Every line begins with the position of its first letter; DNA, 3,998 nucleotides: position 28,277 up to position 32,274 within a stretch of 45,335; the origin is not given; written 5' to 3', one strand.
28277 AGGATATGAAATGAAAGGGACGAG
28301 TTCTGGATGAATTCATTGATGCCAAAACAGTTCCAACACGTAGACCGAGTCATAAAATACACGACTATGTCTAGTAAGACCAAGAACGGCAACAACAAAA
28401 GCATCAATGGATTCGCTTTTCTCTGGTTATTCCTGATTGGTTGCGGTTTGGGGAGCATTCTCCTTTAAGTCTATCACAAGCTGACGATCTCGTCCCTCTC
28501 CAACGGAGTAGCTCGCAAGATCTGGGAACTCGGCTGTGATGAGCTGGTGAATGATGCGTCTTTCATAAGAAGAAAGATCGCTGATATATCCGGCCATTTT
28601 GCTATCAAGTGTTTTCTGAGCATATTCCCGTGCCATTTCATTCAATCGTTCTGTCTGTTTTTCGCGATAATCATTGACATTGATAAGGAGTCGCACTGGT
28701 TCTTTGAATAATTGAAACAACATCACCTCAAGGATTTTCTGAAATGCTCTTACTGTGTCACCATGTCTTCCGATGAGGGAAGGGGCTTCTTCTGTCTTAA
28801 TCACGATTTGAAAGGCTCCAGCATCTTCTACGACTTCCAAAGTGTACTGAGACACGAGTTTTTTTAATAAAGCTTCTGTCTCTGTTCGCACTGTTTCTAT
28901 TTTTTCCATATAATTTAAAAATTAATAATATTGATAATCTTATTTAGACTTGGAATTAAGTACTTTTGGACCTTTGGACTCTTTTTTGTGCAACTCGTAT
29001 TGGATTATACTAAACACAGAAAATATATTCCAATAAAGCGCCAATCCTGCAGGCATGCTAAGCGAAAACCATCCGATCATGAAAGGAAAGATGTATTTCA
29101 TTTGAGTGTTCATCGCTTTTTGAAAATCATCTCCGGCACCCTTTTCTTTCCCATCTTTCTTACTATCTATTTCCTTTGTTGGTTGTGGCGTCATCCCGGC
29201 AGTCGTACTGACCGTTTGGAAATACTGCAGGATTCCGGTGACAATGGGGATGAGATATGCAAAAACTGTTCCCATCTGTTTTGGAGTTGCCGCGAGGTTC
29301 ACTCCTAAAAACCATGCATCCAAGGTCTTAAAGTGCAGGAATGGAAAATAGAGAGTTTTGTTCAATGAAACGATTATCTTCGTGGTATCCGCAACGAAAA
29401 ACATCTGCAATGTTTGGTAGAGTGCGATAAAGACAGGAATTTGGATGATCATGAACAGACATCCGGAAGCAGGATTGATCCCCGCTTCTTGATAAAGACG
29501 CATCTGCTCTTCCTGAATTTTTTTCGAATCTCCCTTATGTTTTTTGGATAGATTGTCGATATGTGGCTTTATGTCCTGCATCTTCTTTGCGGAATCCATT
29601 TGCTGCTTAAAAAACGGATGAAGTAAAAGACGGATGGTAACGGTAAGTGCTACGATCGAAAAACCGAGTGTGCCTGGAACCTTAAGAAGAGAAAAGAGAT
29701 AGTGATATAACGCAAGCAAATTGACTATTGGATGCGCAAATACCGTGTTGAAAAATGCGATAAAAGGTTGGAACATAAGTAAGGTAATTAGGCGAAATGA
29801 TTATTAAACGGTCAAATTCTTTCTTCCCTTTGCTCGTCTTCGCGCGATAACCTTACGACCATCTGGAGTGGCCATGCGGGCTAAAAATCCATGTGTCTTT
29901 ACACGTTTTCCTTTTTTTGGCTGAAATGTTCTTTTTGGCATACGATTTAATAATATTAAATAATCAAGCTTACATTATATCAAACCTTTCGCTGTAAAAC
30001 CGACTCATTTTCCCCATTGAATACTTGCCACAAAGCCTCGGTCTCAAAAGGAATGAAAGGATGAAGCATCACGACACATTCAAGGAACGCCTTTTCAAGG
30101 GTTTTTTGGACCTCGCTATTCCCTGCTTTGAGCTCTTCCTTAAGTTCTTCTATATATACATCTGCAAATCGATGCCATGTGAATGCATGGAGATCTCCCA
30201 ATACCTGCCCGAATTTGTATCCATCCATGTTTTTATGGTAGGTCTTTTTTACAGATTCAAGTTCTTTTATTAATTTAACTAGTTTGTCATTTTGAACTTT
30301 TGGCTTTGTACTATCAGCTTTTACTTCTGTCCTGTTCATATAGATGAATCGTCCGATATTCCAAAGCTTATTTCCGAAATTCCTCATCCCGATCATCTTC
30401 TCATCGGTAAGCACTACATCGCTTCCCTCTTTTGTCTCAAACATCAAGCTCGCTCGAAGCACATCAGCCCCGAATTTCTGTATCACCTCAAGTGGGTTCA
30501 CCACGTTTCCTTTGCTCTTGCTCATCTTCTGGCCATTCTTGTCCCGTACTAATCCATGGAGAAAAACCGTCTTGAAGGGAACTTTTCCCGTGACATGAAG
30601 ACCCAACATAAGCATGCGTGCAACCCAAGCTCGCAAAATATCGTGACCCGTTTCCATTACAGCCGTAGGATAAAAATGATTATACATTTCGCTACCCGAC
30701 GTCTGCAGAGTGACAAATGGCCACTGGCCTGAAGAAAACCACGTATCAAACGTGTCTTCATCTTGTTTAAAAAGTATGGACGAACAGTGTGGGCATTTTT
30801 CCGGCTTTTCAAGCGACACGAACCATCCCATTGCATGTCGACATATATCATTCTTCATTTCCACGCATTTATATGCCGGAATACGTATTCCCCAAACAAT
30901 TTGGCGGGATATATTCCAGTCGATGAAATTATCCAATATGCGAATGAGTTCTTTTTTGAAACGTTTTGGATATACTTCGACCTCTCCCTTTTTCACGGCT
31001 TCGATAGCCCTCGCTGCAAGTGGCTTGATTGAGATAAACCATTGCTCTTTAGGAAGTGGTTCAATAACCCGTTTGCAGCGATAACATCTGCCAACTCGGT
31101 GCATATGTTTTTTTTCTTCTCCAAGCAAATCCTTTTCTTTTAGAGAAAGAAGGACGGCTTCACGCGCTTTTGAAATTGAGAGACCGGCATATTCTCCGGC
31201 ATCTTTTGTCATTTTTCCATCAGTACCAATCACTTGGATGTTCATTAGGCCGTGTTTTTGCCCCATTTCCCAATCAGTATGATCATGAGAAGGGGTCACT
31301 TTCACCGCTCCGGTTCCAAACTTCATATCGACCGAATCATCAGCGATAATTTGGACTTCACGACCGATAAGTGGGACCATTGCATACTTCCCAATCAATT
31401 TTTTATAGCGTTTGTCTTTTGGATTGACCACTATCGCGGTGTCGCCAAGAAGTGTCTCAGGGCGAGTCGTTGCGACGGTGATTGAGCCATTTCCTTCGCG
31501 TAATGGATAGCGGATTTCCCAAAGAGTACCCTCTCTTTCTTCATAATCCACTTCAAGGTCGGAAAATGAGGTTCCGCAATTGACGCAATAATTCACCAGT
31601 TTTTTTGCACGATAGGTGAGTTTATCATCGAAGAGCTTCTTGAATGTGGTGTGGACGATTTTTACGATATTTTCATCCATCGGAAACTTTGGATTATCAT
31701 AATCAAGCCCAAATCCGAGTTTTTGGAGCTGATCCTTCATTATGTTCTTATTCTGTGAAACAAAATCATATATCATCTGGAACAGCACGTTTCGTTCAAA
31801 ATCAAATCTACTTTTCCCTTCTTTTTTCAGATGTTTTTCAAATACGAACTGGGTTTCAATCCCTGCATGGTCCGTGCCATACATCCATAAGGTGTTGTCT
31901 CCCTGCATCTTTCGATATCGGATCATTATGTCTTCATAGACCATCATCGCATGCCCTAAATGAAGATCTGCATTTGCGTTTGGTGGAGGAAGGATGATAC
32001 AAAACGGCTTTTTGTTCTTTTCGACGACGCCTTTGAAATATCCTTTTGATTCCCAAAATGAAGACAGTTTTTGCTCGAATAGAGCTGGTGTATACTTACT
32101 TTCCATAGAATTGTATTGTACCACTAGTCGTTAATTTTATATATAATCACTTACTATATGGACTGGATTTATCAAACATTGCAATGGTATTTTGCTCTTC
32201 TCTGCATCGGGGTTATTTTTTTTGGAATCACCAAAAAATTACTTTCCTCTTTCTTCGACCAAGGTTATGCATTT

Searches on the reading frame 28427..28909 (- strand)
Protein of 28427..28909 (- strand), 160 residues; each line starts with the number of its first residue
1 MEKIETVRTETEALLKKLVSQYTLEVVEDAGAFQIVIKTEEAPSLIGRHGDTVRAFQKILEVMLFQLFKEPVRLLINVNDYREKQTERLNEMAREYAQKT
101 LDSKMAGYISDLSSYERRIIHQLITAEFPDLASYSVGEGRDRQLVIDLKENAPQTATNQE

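Call 9: search_protein_families(library=pfam, proteins=[window:28427-28909:-], max_evalue=0.01)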
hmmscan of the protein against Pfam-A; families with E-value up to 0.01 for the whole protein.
window:28427-28909:- (160 aa): 3 families
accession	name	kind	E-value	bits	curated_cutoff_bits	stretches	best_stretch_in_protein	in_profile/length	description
PF01424.28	R3H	-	6.8e-11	42.5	26.8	1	88-146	2-58/60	R3H domain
PF13083.13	KH_KhpA-B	-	8.8e-06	26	32.1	1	12-64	5-62/73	KhpA/KhpB, KH domain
PF07650.23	KH_2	-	0.00012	22.3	22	1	23-75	17-69/78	KH domain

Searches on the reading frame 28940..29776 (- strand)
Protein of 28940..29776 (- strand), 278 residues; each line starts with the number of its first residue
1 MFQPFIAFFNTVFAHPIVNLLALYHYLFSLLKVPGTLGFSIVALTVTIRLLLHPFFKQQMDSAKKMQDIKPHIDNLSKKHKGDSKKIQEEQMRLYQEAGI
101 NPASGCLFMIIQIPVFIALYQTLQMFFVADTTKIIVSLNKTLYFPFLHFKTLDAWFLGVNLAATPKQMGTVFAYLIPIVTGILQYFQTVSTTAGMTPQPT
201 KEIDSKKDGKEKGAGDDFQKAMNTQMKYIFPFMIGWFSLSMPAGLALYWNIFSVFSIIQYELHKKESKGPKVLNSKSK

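Call 9: search_protein_families(library=pfam, proteins=[window:28940-29776:-], max_evalue=0.01)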
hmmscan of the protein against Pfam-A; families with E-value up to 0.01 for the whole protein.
window:28940-29776:- (278 aa): 1 family
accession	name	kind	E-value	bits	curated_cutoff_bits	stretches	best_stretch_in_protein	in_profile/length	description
PF02096.25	60KD_IMP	-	7.5e-47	159.8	35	1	38-260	2-158/163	60Kd inner membrane protein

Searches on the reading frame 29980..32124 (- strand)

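Call 9: search_protein_families(library=pfam, proteins=[window:29980-32124:-], max_evalue=0.01)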
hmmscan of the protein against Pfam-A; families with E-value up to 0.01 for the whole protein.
window:29980-32124:- (714 aa): 6 families
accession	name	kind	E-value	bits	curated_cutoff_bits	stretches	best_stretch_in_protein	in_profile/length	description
PF00133.28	tRNA-synt_1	-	3.3e-113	379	22.7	1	21-571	3-412/414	tRNA synthetases class I (I, L, M and V)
PF09334.17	tRNA-synt_1g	-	9.5e-23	81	20.1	2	48-192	8-135/391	tRNA synthetases class I (M)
PF08264.19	Anticodon_1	-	1.7e-19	70.6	25.1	1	618-711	4-101/148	Anticodon-binding domain of tRNA ligase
PF13603.12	tRNA-synt_1_2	-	1.7e-12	47.6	25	1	244-305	85-146/185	Leucyl-tRNA synthetase, editing domain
PF01406.26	tRNA-synt_1e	-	0.0017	18.2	27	1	516-561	236-281/301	tRNA synthetases class I (C) catalytic domain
PF01921.24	tRNA-synt_1f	-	0.007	15.8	27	0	523-570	272-318/360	tRNA synthetases class I (K)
